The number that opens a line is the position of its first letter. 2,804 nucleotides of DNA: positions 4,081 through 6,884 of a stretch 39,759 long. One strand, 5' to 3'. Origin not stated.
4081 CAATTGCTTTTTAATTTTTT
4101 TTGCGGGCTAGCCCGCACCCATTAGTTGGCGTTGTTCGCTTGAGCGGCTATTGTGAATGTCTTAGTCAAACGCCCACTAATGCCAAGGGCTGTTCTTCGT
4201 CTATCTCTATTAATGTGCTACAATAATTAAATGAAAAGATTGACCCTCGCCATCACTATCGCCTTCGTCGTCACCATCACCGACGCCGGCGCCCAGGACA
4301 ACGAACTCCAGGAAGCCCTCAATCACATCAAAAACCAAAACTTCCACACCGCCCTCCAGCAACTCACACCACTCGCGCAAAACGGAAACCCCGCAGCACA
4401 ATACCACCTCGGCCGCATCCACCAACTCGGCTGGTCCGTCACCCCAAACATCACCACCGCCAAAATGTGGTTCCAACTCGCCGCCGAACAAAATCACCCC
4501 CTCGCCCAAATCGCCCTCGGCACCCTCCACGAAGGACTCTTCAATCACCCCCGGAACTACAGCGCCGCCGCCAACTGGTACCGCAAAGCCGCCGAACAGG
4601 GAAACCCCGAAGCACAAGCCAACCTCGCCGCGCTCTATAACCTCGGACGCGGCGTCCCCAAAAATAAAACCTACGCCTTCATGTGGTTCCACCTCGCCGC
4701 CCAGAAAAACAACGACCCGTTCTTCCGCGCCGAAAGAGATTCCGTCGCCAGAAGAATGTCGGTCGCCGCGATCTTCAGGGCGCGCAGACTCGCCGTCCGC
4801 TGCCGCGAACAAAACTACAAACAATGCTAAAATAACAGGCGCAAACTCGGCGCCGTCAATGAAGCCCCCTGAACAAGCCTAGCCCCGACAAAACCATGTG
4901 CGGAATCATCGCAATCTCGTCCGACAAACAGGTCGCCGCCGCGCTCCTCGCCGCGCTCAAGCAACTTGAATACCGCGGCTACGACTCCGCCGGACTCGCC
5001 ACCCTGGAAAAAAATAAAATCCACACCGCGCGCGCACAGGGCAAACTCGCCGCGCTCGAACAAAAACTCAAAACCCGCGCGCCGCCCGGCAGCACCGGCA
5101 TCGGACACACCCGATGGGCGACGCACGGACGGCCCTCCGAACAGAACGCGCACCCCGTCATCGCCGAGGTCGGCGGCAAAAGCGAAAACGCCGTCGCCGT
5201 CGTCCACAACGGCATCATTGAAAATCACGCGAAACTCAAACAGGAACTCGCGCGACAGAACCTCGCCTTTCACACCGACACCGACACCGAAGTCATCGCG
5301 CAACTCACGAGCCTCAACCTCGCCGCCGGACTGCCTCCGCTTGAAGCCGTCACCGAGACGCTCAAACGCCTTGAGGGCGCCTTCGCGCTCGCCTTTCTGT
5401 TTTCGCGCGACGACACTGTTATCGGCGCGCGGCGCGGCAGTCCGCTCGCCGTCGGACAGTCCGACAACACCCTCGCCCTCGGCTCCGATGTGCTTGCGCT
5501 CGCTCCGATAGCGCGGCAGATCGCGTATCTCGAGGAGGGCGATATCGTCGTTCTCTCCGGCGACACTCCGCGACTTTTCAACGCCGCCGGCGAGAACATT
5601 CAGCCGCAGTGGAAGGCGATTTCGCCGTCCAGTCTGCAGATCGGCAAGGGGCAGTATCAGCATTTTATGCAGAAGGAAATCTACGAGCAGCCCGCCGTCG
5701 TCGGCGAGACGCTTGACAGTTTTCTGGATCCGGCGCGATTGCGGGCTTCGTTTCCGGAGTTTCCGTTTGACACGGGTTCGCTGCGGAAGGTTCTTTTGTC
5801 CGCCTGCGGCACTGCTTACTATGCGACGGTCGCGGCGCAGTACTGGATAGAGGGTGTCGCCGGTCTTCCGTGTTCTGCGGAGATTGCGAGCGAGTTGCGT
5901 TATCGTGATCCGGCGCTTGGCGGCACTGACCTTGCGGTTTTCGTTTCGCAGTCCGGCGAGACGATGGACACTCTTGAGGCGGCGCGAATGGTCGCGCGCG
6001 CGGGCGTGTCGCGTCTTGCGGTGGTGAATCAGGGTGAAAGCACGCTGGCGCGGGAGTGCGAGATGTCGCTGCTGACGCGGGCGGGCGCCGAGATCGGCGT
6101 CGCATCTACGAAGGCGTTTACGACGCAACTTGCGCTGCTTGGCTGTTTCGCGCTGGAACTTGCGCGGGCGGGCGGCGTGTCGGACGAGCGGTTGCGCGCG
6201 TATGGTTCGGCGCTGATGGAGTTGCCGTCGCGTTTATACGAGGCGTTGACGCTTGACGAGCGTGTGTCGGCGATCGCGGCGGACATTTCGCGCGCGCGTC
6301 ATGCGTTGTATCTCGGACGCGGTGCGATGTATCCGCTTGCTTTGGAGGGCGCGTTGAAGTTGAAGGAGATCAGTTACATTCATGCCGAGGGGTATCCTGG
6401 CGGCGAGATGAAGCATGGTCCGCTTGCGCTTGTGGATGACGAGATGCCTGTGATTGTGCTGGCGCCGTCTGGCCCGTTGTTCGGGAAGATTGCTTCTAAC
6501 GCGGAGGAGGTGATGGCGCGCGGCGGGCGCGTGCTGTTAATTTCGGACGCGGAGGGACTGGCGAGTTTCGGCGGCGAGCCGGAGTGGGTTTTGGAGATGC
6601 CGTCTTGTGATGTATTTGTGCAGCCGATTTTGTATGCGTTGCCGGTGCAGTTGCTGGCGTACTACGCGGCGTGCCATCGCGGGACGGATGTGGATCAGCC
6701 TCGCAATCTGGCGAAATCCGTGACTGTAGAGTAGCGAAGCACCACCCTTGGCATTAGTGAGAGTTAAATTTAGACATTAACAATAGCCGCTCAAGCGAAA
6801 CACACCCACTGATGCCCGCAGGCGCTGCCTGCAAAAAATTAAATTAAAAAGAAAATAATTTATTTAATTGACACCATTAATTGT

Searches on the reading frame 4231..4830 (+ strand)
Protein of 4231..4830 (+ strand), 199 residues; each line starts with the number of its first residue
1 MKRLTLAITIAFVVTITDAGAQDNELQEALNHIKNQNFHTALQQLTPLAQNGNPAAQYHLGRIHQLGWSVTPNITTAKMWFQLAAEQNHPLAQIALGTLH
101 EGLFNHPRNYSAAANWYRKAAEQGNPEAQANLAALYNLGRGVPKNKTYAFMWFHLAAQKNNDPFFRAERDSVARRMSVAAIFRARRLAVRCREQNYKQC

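Call 38: search_protein_families(library=pfam, proteins=[window:4231-4830:+], max_evalue=0.01)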
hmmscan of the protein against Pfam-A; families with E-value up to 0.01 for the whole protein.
window:4231-4830:+ (199 aa): 1 family
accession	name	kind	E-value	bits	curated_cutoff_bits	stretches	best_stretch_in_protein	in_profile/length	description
PF08238.18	Sel1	-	4.6e-30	103.4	30.7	3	126-161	1-36/36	Sel1 repeat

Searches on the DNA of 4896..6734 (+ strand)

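Call 42: search_dna_similar(query=L001:4800-5270:+, collection=plasmids, mode=distant, max_evalue=0.01, max_rows=15)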
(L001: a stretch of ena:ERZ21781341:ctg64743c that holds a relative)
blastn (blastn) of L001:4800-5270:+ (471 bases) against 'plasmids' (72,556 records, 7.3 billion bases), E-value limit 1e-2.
No match.
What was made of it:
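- Closest known: RIME1/RIME2. Different: A blastn search of a full element against 72,556 plasmids, a collection I expect (not checked) to include many rhizobial replicons, found nothing (call 42).
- Tried and rejected: blastn against plasmids gave nothing (call 42).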

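Call 43: search_rna_families(source=L001, start=4780, end=5290, threshold=evalue, max_evalue=1)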
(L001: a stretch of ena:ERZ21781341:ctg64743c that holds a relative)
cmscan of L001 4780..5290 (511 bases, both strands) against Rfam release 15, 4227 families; matches with E-value up to 1: 1.
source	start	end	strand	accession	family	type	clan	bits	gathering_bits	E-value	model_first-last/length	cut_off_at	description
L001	5088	5126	-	RF00522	PreQ1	Cis-reg; riboswitch;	-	16.8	39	0.77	1-45/45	no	PreQ1 (pre queuosine) riboswitch aptamer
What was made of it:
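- On Any Rfam RNA family: A full element gives only a chance-level PreQ1 match, E = 0.77 (call 43).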
